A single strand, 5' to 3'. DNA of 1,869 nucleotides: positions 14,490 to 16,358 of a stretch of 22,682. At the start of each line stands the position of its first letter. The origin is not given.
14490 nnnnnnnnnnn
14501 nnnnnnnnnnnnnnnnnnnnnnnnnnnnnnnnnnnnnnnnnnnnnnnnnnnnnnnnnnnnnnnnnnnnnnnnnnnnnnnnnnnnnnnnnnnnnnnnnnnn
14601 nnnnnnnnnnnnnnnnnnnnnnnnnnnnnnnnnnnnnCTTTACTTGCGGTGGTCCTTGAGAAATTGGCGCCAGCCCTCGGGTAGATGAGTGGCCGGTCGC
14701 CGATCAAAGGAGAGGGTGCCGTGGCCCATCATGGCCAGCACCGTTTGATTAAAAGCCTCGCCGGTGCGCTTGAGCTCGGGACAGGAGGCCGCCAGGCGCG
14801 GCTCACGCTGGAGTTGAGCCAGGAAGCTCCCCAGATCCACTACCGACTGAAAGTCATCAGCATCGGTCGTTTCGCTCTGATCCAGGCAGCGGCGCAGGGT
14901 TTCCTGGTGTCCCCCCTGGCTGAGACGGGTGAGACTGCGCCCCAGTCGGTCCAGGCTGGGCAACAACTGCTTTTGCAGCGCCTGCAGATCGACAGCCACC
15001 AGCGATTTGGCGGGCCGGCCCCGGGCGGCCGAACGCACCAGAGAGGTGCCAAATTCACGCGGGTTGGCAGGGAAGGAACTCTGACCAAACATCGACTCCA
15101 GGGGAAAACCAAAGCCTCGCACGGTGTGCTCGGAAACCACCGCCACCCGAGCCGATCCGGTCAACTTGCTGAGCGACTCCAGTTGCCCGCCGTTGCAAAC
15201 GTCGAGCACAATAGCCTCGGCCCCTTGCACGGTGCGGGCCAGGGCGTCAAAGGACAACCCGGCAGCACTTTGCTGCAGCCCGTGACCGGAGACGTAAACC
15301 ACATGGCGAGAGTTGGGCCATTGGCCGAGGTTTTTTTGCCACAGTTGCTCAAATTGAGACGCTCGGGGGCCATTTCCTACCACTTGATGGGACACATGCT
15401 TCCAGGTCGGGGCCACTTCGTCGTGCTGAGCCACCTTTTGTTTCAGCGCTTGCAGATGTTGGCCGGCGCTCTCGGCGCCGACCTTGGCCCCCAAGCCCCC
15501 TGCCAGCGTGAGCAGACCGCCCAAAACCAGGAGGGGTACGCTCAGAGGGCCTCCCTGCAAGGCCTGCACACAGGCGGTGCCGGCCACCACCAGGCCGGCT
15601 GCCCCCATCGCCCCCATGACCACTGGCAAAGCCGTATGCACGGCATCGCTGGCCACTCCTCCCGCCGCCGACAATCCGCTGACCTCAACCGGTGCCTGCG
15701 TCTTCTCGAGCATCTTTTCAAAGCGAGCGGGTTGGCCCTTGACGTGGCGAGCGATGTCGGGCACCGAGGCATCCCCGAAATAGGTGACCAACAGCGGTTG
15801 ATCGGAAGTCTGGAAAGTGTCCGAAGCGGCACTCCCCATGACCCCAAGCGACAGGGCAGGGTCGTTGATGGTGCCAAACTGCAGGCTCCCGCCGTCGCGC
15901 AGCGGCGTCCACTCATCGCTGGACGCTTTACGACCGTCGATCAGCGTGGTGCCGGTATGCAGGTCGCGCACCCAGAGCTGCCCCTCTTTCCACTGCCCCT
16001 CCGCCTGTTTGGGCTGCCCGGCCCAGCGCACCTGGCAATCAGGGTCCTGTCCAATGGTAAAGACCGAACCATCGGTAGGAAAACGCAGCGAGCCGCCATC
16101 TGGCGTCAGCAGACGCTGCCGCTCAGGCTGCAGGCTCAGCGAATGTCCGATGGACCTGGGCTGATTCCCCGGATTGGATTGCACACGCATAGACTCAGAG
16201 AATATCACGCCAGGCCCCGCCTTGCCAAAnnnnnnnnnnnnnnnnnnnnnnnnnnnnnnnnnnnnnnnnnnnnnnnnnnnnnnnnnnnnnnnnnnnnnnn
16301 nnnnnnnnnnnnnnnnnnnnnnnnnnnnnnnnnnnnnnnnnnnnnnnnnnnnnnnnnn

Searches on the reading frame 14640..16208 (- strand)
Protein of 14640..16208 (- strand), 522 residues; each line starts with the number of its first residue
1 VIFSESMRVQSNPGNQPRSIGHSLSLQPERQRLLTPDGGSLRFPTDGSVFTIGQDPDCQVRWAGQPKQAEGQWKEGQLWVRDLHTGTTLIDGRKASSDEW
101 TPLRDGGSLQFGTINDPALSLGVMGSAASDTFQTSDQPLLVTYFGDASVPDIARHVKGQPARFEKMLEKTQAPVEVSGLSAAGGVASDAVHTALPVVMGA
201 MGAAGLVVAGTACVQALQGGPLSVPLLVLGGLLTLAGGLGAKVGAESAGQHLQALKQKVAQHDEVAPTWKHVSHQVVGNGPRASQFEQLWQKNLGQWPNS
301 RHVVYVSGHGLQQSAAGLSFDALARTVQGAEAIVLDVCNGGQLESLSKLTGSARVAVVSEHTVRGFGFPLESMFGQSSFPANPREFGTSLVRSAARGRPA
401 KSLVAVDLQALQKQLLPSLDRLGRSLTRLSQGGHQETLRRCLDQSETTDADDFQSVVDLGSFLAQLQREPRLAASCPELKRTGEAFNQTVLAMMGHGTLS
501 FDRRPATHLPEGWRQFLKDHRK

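Call 7: search_protein_families(library=pfam, proteins=[window:14640-16208:-], max_evalue=0.01)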
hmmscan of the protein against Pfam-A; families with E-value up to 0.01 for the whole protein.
window:14640-16208:- (522 aa): 1 family
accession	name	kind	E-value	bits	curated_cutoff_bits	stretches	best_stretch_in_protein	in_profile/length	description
PF03415.19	Peptidase_C11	-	0.0066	16.5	25.8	1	330-465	137-279/359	Clostripain family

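Call 8: search_protein_families(library=ncbifam, proteins=[window:14640-16208:-], max_evalue=0.001)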
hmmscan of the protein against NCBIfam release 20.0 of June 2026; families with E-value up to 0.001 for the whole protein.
window:14640-16208:- (522 aa): 1 family
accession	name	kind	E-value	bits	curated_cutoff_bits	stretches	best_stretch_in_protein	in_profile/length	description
NF049907.1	IncMemIncM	equivalog_domain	0.00032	19.5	1000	1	203-274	43-115/562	inclusion membrane protein IncM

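Call 9: search_protein_families(library=padloc, proteins=[window:14640-16208:-], max_evalue=0.001)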
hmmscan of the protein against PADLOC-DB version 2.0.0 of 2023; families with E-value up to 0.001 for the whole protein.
window:14640-16208:- (522 aa): 0 families

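Call 51: search_protein_families(library=pfam, proteins=[window:14640-16190:-], max_evalue=1)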
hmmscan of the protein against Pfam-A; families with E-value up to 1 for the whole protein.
window:14640-16190:- (516 aa): 1 family
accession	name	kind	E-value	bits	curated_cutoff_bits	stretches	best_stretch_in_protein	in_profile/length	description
PF03415.19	Peptidase_C11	-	0.0065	16.5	25.8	1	324-459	137-279/359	Clostripain family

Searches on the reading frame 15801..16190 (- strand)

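Call 51: search_protein_families(library=pfam, proteins=[window:15801-16190:-], max_evalue=1)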
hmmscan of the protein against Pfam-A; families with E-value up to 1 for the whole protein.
window:15801-16190:- (130 aa): 1 family
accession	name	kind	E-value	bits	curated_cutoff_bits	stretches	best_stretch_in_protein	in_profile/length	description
PF00498.31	FHA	-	0.0013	19.5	20.7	1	45-106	2-67/67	FHA domain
